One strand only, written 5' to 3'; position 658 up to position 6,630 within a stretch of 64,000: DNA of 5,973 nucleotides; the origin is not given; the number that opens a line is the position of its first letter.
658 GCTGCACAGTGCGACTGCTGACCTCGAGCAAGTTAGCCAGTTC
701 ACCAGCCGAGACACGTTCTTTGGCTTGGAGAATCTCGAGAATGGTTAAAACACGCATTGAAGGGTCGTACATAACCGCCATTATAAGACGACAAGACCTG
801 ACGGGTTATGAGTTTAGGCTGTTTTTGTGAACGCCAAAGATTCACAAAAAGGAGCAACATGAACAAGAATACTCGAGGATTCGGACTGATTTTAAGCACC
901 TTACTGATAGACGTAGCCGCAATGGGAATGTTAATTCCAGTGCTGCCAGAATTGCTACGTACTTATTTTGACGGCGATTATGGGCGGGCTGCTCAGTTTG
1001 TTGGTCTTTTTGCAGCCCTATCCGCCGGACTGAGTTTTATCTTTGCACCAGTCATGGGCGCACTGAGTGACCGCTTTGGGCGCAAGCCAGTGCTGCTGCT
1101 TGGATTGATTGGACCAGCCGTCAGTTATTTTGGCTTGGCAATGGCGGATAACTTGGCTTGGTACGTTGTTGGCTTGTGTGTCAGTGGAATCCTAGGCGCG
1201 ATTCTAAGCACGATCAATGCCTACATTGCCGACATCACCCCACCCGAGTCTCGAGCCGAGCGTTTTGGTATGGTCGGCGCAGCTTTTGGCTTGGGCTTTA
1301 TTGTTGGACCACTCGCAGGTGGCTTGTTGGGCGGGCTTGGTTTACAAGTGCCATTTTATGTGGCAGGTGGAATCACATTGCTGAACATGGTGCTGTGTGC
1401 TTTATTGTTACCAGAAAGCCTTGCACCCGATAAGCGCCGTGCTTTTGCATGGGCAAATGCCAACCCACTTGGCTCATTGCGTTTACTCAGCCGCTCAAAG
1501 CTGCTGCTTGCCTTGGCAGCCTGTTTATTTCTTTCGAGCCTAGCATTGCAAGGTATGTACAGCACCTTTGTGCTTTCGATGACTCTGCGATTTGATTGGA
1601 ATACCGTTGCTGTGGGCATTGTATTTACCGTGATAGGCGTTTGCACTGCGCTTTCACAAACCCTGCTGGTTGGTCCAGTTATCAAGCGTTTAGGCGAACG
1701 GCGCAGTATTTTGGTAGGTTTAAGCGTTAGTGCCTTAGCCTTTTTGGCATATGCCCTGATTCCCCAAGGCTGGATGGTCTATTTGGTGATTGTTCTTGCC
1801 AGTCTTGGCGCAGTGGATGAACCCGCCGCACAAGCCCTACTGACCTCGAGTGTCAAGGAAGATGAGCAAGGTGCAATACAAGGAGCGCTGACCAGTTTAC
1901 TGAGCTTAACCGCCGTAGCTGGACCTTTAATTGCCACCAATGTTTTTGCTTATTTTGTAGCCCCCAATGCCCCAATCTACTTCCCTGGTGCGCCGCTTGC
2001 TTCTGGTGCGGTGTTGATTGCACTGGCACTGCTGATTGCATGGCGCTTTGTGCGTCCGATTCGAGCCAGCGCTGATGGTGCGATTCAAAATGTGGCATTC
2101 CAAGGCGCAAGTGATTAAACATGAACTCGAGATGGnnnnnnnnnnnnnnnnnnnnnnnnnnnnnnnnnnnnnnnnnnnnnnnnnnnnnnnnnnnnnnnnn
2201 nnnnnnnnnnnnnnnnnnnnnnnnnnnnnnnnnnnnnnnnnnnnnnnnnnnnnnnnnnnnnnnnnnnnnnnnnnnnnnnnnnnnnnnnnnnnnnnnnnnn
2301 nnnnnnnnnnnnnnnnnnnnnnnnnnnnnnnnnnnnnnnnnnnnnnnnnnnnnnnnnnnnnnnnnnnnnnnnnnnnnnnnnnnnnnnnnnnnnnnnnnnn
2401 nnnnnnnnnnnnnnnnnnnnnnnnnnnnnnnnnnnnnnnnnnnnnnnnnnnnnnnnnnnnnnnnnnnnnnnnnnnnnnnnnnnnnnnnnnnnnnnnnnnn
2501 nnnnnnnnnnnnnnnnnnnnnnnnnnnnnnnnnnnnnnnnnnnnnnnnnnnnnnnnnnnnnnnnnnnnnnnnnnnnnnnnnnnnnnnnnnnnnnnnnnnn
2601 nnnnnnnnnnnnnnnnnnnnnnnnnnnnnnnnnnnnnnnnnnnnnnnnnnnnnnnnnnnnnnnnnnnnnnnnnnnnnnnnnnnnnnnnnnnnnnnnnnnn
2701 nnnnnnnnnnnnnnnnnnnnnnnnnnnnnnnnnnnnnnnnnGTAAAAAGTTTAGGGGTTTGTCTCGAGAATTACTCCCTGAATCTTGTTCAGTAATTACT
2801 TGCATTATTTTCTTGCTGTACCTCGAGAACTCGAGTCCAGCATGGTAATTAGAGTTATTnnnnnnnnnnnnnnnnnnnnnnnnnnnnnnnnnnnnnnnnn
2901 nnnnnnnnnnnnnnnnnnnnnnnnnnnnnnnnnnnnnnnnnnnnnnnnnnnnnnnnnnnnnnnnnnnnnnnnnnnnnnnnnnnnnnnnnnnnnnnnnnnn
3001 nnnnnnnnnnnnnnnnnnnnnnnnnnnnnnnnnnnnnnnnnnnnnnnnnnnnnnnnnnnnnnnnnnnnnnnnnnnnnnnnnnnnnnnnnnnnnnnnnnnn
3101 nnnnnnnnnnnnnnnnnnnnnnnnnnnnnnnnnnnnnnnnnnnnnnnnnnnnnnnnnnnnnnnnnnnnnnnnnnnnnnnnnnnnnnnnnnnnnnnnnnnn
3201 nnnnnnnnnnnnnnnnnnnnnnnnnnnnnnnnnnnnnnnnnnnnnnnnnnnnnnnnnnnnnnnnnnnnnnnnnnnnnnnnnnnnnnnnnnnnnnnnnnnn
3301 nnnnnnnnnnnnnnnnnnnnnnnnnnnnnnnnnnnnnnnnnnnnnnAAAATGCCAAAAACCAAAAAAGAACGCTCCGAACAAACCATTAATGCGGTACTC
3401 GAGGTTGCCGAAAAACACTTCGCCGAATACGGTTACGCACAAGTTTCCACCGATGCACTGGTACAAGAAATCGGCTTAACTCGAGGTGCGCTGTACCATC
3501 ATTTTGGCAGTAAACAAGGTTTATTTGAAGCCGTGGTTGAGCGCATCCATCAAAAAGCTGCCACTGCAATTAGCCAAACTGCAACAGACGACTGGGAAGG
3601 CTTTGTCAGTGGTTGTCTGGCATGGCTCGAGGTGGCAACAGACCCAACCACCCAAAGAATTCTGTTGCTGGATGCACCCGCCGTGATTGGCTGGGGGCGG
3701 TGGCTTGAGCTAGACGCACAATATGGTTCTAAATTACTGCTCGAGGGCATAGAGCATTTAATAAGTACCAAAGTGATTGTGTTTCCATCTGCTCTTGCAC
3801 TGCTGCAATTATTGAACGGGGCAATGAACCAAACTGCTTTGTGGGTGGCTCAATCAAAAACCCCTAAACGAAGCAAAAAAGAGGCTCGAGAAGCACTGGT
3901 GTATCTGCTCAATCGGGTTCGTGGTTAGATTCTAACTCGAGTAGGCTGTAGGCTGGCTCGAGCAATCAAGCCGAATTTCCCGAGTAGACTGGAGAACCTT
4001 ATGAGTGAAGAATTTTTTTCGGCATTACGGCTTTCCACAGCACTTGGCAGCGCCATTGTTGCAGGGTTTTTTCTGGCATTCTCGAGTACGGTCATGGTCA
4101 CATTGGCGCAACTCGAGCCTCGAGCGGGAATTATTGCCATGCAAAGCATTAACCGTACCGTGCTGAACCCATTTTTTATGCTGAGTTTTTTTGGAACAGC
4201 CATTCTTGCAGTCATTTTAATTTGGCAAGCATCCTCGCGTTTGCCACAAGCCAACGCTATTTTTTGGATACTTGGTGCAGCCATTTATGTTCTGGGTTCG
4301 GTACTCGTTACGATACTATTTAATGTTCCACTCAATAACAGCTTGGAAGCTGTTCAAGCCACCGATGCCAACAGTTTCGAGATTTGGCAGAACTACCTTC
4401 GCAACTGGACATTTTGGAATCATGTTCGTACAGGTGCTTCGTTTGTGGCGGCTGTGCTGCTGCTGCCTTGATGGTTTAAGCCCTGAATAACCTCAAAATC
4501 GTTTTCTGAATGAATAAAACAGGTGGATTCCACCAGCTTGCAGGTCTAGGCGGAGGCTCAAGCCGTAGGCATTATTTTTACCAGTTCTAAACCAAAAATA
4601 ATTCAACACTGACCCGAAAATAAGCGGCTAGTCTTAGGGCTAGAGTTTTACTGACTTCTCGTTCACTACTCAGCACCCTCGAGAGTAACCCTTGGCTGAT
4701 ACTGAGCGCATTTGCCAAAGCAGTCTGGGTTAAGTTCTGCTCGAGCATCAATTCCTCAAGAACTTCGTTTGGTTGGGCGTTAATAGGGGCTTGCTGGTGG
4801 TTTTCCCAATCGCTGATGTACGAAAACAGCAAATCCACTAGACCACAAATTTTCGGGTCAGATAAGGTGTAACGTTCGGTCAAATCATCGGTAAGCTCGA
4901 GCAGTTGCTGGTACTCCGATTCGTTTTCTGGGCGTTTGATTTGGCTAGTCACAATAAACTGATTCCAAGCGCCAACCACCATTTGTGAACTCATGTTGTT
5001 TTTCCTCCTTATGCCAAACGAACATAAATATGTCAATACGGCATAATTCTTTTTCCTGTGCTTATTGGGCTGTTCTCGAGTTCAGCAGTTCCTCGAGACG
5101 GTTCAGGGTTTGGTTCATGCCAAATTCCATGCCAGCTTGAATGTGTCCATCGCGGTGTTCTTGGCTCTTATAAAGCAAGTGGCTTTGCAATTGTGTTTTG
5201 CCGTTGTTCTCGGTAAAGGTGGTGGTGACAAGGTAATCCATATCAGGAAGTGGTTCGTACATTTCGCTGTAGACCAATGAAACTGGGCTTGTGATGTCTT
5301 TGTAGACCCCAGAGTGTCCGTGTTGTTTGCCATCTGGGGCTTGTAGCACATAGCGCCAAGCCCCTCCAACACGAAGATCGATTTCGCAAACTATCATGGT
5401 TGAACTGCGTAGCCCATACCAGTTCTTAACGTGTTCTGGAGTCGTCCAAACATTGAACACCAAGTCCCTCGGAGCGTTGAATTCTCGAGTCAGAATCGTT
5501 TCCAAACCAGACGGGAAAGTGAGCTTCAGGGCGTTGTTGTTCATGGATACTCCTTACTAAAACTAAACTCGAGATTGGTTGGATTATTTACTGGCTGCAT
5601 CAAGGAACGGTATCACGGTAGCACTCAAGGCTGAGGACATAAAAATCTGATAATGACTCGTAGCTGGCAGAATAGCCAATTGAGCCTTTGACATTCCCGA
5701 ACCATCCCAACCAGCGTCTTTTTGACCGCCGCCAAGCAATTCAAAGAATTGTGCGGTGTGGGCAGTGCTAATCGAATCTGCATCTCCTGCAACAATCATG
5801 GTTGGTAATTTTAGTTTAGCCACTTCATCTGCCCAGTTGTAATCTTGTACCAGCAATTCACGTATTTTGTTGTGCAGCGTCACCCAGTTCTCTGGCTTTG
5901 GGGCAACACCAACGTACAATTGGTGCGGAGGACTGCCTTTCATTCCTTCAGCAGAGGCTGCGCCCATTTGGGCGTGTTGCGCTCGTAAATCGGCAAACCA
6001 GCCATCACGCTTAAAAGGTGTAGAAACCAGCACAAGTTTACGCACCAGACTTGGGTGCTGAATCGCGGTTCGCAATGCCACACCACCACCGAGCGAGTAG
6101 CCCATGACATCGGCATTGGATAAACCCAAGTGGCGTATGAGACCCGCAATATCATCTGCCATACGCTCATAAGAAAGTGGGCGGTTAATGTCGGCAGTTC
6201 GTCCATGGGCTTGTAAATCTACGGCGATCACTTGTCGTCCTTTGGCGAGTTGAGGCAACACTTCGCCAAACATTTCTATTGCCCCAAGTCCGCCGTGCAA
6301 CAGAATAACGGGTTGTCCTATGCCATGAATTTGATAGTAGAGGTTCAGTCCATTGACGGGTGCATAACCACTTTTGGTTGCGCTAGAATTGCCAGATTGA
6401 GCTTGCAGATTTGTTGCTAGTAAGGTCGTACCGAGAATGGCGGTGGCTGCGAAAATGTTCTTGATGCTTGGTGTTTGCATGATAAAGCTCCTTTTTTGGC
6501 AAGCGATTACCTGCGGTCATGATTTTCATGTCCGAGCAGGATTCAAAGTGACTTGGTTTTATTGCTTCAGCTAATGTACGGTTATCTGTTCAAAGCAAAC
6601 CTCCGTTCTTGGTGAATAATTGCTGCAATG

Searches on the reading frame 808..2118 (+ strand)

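Call 70: search_protein_families(library=ncbifam, proteins=[window:808-2118:+], max_evalue=0.001)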
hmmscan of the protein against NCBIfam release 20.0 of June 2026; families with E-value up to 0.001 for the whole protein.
window:808-2118:+ (436 aa): 44 families (the best 25 are shown)
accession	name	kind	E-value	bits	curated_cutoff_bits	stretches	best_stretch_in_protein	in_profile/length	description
NF012174.0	tet_MFS_A_B_C_D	equivalog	4.9e-90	302.1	475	1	27-384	6-360/382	Tet(A)/Tet(B)/Tet(C) family tetracycline efflux MFS transporter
NF045486.1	tet_MFS_30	exception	1e-78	265.3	730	1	27-381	7-358/392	tetracycline efflux MFS transporter Tet(30)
NF012191.0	tet_MFS_C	exception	1.8e-73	247.8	850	1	26-383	8-362/396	tetracycline efflux MFS transporter Tet(C)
NF012193.0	tet_MFS_A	exception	2.6e-73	247.3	840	1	23-385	4-363/394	tetracycline efflux MFS transporter Tet(A)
NF045488.1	tet_MFS_62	exception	7.5e-62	209.7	775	1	25-397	4-374/385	tetracycline efflux MFS transporter Tet(62)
NF045684.1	tet_MFS_65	exception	2.5e-60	204.6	800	1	29-383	2-352/383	tetracycline efflux MFS transporter Tet(65)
NF012207.0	tet_MFS_H_J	exception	2.9e-60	204.3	700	1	27-408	7-381/392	Tet(H)/Tet(J) family tetracycline efflux MFS transporter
NF012192.0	tet_MFS_G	exception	4.4e-60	203.8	800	1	32-384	10-361/391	tetracycline efflux MFS transporter Tet(G)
NF012187.0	tet_MFS_E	exception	2.3e-59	201.5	820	1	27-419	7-397/405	tetracycline efflux MFS transporter Tet(E)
NF012195.0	tet_MFS_H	exception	5.5e-58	196.9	840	1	27-413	7-386/392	tetracycline efflux MFS transporter Tet(H)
NF012194.0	tet_MFS_J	exception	1.2e-55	189.1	870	1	27-403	7-382/398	tetracycline efflux MFS transporter Tet(J)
NF012186.0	tet_MFS_D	exception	9e-53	179.7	775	1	29-410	9-384/394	tetracycline efflux MFS transporter Tet(D)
NF012190.1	tet_MFS_B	exception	1.2e-51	176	850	1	28-382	8-359/400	tetracycline efflux MFS transporter Tet(B)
NF012188.1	tet_MFS_Y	exception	2.5e-51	175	820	1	32-381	12-357/391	tetracycline efflux MFS transporter Tet(Y)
NF012177.1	tet_MFS_42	exception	5.2e-44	151.1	850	1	28-422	3-399/411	tetracycline efflux MFS transporter Tet(42)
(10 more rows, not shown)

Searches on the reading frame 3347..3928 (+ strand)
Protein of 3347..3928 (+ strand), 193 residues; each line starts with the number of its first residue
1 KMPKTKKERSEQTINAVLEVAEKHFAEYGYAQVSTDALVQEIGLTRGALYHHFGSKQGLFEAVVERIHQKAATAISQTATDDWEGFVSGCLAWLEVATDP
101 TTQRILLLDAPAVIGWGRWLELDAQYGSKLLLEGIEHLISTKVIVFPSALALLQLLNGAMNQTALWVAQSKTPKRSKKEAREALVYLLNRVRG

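Call 70: search_protein_families(library=ncbifam, proteins=[window:3347-3928:+], max_evalue=0.001)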
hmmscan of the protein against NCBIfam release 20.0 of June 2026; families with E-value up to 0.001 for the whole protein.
window:3347-3928:+ (193 aa): 15 families
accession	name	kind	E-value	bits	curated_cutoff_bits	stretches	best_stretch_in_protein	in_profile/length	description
NF041196.1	ScbR_bind_reg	equivalog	7.6e-17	62.1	150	1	8-80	2-74/191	ScbR family autoregulator-binding transcription factor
NF051852.1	efflux_TF_MtrR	exception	2e-13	50.6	280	1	2-81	1-79/205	multidrug efflux system transcriptional repressor MtrR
NF007015.0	PRK09480.1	equivalog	1.9e-10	40.7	120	1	4-85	6-83/197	nucleoid occlusion factor SlmA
NF007949.0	PRK10668.1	equivalog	2.8e-10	40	271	1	4-70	3-69/216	multidrug efflux transporter transcriptional repressor AcrR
NF000040.3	Tn10_TetC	equivalog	2.9e-08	34.1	425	1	7-165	8-168/197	tetracyline resistance-associated transcriptional repressor TetC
NF010319.1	PRK13756.1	equivalog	3.8e-08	33.4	265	1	15-88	5-78/199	tetracycline resistance transcriptional repressor TetR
NF050111.1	TransRegSACE7040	equivalog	8.5e-08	32.3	250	1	15-72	4-61/186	SACE_7040 family transcriptional regulator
NF053516.1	TranRepPrsAVib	equivalog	1.9e-07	31.1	300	1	10-75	4-69/208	TetR family transcriptional repressor PsrA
NF007430.0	PRK09975.1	equivalog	1.9e-07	30.5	274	1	3-66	2-65/220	acrEF/envCD operon transcriptional regulator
NF051457.1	acryl_TF_AcuR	equivalog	2.7e-07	30.1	247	1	3-77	8-82/204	acrylate utilization transcriptional regulator AcuR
TIGR03384.1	betaine_BetI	equivalog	1.5e-06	28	201.3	1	5-78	5-74/189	choline-binding transcriptional repressor BetI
NF053731.1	TransRegFasRMycb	equivalog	3.7e-06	26.9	330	1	9-77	9-76/199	HTH-type transcriptional activator FasR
NF001978.0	PRK00767.1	equivalog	1.9e-05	24.5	118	1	6-79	7-76/197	transcriptional regulator BetI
NF058643.1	TranRegCurRPseudo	equivalog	3.2e-05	23.7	300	1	7-99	2-98/193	TetR family transcriptional repressor CurR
TIGR03613.1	RutR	equivalog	0.00079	19.3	368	0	11-69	7-65/202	pyrimidine utilization regulatory protein R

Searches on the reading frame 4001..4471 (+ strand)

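Call 70: search_protein_families(library=ncbifam, proteins=[window:4001-4471:+], max_evalue=0.001)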
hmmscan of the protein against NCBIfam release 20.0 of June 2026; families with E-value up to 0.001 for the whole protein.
window:4001-4471:+ (156 aa): 1 family
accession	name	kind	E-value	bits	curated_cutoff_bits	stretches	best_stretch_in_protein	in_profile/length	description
NF050162.1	chryseo_ChrI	equivalog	1.3e-25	90.3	275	1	10-154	8-153/162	chryseobasin maturation helper ChrI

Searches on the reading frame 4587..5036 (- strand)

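Call 5: search_protein_families(library=pfam, proteins=[window:4587-5036:-], max_evalue=0.01)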
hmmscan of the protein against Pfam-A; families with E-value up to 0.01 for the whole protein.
window:4587-5036:- (149 aa): 4 families
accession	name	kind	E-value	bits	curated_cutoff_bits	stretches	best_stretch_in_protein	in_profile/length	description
PF01381.28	HTH_3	-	1.3e-10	41.5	23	1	93-146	1-54/55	Helix-turn-helix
PF13560.12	HTH_31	-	6.6e-07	30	27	1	93-146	6-60/64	Helix-turn-helix domain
PF13443.12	HTH_26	-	0.0067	17.1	22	0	93-144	2-54/63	Cro/C1-type HTH DNA-binding domain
PF20317.4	HTH_60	-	0.0093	16.8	24.1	0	88-133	5-50/140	Helix-turn-helix domain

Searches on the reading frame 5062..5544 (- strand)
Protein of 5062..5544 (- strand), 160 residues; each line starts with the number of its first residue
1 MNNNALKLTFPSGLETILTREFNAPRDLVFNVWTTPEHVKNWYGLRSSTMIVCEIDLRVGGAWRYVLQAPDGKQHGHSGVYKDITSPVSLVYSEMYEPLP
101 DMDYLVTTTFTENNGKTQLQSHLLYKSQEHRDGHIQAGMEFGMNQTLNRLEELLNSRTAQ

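Call 5: search_protein_families(library=pfam, proteins=[window:5062-5544:-], max_evalue=0.01)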
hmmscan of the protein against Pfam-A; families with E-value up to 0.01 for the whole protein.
window:5062-5544:- (160 aa): 2 families
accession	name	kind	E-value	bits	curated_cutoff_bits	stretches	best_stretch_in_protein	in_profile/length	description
PF08327.17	AHSA1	-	3.2e-27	95.7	22.1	1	23-154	1-124/125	Activator of Hsp90 ATPase homolog 1-like protein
PF10604.15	Polyketide_cyc2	-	0.00056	20.7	27.4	1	19-153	7-140/142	Polyketide cyclase / dehydrase and lipid transport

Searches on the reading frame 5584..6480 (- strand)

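Call 5: search_protein_families(library=pfam, proteins=[window:5584-6480:-], max_evalue=0.01)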
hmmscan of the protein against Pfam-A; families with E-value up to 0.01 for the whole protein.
window:5584-6480:- (298 aa): 6 families
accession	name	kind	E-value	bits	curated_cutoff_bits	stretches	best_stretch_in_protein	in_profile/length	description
PF00561.26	Abhydrolase_1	-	1.4e-22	81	25.8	1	57-253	2-199/245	alpha/beta hydrolase fold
PF12697.13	Abhydrolase_6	-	1.8e-16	61.9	26.3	1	58-276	1-204/217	Alpha/beta hydrolase family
PF12146.15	Hydrolase_4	-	7.2e-13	48.8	27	1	58-249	7-217/239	Serine aminopeptidase, S33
PF03096.20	Ndr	-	5.4e-06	25.8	23.3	1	102-163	80-141/283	Ndr family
PF12740.14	PETase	-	5.7e-06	26.4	28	1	93-168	98-170/263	PET hydrolase-like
PF00975.26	Thioesterase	-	2.4e-05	25.1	26.4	1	57-141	2-86/226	Thioesterase domain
